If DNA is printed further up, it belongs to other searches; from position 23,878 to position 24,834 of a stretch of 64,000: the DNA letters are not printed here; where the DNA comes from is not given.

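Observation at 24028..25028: Histidine-phosphatase-family gene translationally coupled (ATGA) to folB: candidate for the missing dihydroneopterin-phosphate phosphatase of folate synthesis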

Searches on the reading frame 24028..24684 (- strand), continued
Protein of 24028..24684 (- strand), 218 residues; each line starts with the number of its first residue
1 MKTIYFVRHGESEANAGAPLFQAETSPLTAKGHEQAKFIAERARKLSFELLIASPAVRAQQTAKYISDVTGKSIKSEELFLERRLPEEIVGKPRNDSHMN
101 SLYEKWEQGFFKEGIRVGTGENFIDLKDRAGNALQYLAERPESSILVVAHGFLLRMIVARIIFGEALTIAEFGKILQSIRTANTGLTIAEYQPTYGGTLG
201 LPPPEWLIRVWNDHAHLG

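Call 25: search_solved_structures(query=window:24028-24684:-, max_evalue=0.00001, show_alignments=2)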
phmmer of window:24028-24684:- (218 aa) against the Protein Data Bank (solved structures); distinct sequences matched with E-value up to 0.00001: 5.
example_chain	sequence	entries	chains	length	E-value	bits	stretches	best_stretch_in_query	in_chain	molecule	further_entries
1ebb_A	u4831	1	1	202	5.1e-10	42.5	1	3-160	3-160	PHOSPHATASE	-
1h2e_A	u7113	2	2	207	5.5e-10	42.4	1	3-160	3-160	PHOSPHATASE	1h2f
9mmh_A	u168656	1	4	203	2e-09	40.5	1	1-191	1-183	Phosphoglycerate mutase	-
6nru_A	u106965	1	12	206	5.4e-09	39.1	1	4-166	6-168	CobC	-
6e4b_A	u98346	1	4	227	6.4e-09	38.9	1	4-163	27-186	Adenosylcobalamin/alpha-ribazole phosphatase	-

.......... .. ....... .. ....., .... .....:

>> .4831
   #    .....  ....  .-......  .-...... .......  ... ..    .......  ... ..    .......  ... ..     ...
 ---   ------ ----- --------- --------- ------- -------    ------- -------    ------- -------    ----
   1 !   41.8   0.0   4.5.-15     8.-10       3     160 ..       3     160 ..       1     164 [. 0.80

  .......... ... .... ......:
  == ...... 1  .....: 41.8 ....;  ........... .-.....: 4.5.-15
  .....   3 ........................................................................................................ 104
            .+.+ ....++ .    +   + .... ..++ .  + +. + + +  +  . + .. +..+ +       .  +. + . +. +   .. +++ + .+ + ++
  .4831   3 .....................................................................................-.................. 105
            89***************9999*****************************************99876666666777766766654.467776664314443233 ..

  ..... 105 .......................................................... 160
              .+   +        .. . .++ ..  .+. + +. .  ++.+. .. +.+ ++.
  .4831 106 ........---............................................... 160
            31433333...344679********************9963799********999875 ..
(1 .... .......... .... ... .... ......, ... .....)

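Call 42: predict_structure(alignment_id=A1)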
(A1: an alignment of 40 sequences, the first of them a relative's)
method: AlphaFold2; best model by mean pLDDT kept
length: 218 residues; sequences in the alignment: 40
mean_pLDDT: 90.5   pTM: 0.86
mean pLDDT of the five models: 90.5, 88.1, 86.2, 85.3, 85.0
residues with pLDDT >= 90: 163; 70-90: 40; 50-70: 9; < 50: 6
segments of 3 or more residues with pLDDT < 50: 213-218
pLDDT, mean of each block of 10 residues (from residue 1): 90 91 94 91 93 98 98 98 96 96 96 94 97 98 96 93 95 88 72 77 81 50
secondary structure, 60 per line:
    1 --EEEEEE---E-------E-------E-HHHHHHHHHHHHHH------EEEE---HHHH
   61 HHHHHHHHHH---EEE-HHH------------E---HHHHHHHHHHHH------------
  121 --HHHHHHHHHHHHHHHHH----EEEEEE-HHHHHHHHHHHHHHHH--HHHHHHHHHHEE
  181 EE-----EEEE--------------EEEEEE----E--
elements in order: E3-8 H30-43 E50-53 H57-70 E74-76 H97-108 H123-139 E144-149 H151-166 H169-178 E179-182 E188-191 E206-211

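Call 44: fold_search(model_id=the predicted structure, library=pdb)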
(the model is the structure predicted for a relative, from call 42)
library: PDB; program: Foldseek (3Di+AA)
matches with E <= 10: 1083; with E <= 0.001: 305
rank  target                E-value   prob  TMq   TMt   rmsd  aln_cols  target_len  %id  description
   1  9mmh_A                1.1e-12  1.00  0.63  0.67   6.7       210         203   24  HFP (histidine family phosphatase) that catalyzes essential dephosphorylation for riboflavin biosynthesis (released 2025-04-09)
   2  6e4b_C                2.8e-12  1.00  0.65  0.69   3.0       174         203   26  The crystal structure of a putative alpha-ribazole-5'-P phosphatase from Escherichia coli str. K-12 substr. MG1655 (released 2018-09-12)
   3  6nru_I                1.3e-11  1.00  0.64  0.68   3.2       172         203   25  Crystal Structure of the Alpha-ribazole Phosphatase from Shigella flexneri (released 2019-03-06)
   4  4ij6_B                1.4e-11  1.00  0.64  0.68   7.4       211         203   16  Crystal Structure of a Novel-type Phosphoserine Phosphatase Mutant (H9A) from <i>Hydrogenobacter thermophilus</i> TK-6 (released 2013-03-20)
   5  6e4b_D                2.1e-11  1.00  0.64  0.70   3.1       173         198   26  The crystal structure of a putative alpha-ribazole-5'-P phosphatase from Escherichia coli str. K-12 substr. MG1655 (released 2018-09-12)
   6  6nru_L                3.2e-11  1.00  0.65  0.70   2.7       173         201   24  Crystal Structure of the Alpha-ribazole Phosphatase from Shigella flexneri (released 2019-03-06)
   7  6e4b_A                3.2e-11  1.00  0.69  0.73   6.8       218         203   22  The crystal structure of a putative alpha-ribazole-5'-P phosphatase from Escherichia coli str. K-12 substr. MG1655 (released 2018-09-12)
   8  4ij5_A                3.6e-11  1.00  0.67  0.69   7.4       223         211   16  Crystal Structure of a Novel-type Phosphoserine Phosphatase from <i>Hydrogenobacter thermophilus</i> TK-6 (released 2013-03-20)
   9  4ij6_A                3.6e-11  1.00  0.67  0.70   7.2       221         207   16  Crystal Structure of a Novel-type Phosphoserine Phosphatase Mutant (H9A) from <i>Hydrogenobacter thermophilus</i> TK-6 (released 2013-03-20)
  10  4pz9_A                7.6e-11  1.00  0.60  0.62   4.1       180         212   22  The native structure of mycobacterial glucosyl-3-phosphoglycerate phosphatase Rv2419c (released 2014-06-11)
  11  6s2q_A                8.6e-11  1.00  0.64  0.65   8.6       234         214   19  Mycobacterial hydrolase 1 (released 2020-07-22)
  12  6s2q_B                1.7e-10  1.00  0.64  0.66   8.2       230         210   19  Mycobacterial hydrolase 1 (released 2020-07-22)
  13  2a6p_A                2.6e-10  1.00  0.57  0.64   3.8       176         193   22  Structure Solution to 2.2 Angstrom and Functional Characterisation of the Open Reading Frame Rv3214 from Mycobacterium (released 2006-05-16)
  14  4qih_B                2.9e-10  1.00  0.62  0.66   5.9       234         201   20  The structure of mycobacterial glucosyl-3-phosphoglycerate phosphatase Rv2419c complexes with VO3 (released 2014-06-11)
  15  6nru_A                3.1e-10  1.00  0.65  0.70   2.7       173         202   24  Crystal Structure of the Alpha-ribazole Phosphatase from Shigella flexneri (released 2019-03-06)
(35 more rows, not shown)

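Call 49: search_solved_structures(query=A1, max_evalue=1e-8, show_alignments=5)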
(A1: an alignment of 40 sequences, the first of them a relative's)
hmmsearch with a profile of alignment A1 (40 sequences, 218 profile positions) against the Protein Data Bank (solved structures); distinct sequences matched with E-value up to 1e-8: 31.
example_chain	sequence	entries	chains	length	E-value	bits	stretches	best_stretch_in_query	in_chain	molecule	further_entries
1ebb_A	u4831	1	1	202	2.6e-22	82.6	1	3-160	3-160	PHOSPHATASE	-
9mmh_A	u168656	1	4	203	2.8e-22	82.5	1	1-199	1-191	Phosphoglycerate mutase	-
1h2e_A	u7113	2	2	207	2.9e-22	82.5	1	3-160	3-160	PHOSPHATASE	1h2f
6nru_A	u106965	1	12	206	5.5e-18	68.5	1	4-162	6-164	CobC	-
6e4b_A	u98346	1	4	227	7.7e-18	68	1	4-162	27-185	Adenosylcobalamin/alpha-ribazole phosphatase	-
4ij5_A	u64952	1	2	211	2.4e-15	59.9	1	4-164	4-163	Phosphoserine phosphatase 1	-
4ij6_A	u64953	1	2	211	1.6e-13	53.9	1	4-164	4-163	Phosphoserine phosphatase 1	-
1c7z_A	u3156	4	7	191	7.5e-13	51.7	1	1-161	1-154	FRUCTOSE-2,6-BISPHOSPHATASE | PHOSPHOENZYME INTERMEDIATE OF FRU-2,6-BISPHOSPHATASE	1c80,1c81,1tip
5zkk_A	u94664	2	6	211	8.8e-13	51.5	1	3-72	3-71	Phosphoglycerate mutase family protein, putative | Phosphoglycerate mutase family protein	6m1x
1fbt_A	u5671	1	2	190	3.1e-12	49.7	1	3-161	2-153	FRUCTOSE-2,6-BISPHOSPHATASE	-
3e9c_A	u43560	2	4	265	1.8e-11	47.2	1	6-141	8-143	Zgc:56074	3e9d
1k6m_A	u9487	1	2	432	3.4e-11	46.3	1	3-161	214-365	6-phosphofructo-2-kinase/fructose-2,6-biphosphatase 2-phosphatase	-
5zr2_A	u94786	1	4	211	6e-11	45.5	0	4-72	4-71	Phosphoglycerate mutase family protein, putative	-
3hjg_A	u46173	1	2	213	1.3e-10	44.4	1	4-162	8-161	Putative alpha-ribazole-5'-phosphate phosphatase CobC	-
4pz9_A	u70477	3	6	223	1.4e-10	44.3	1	6-86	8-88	Glucosyl-3-phosphoglycerate phosphatase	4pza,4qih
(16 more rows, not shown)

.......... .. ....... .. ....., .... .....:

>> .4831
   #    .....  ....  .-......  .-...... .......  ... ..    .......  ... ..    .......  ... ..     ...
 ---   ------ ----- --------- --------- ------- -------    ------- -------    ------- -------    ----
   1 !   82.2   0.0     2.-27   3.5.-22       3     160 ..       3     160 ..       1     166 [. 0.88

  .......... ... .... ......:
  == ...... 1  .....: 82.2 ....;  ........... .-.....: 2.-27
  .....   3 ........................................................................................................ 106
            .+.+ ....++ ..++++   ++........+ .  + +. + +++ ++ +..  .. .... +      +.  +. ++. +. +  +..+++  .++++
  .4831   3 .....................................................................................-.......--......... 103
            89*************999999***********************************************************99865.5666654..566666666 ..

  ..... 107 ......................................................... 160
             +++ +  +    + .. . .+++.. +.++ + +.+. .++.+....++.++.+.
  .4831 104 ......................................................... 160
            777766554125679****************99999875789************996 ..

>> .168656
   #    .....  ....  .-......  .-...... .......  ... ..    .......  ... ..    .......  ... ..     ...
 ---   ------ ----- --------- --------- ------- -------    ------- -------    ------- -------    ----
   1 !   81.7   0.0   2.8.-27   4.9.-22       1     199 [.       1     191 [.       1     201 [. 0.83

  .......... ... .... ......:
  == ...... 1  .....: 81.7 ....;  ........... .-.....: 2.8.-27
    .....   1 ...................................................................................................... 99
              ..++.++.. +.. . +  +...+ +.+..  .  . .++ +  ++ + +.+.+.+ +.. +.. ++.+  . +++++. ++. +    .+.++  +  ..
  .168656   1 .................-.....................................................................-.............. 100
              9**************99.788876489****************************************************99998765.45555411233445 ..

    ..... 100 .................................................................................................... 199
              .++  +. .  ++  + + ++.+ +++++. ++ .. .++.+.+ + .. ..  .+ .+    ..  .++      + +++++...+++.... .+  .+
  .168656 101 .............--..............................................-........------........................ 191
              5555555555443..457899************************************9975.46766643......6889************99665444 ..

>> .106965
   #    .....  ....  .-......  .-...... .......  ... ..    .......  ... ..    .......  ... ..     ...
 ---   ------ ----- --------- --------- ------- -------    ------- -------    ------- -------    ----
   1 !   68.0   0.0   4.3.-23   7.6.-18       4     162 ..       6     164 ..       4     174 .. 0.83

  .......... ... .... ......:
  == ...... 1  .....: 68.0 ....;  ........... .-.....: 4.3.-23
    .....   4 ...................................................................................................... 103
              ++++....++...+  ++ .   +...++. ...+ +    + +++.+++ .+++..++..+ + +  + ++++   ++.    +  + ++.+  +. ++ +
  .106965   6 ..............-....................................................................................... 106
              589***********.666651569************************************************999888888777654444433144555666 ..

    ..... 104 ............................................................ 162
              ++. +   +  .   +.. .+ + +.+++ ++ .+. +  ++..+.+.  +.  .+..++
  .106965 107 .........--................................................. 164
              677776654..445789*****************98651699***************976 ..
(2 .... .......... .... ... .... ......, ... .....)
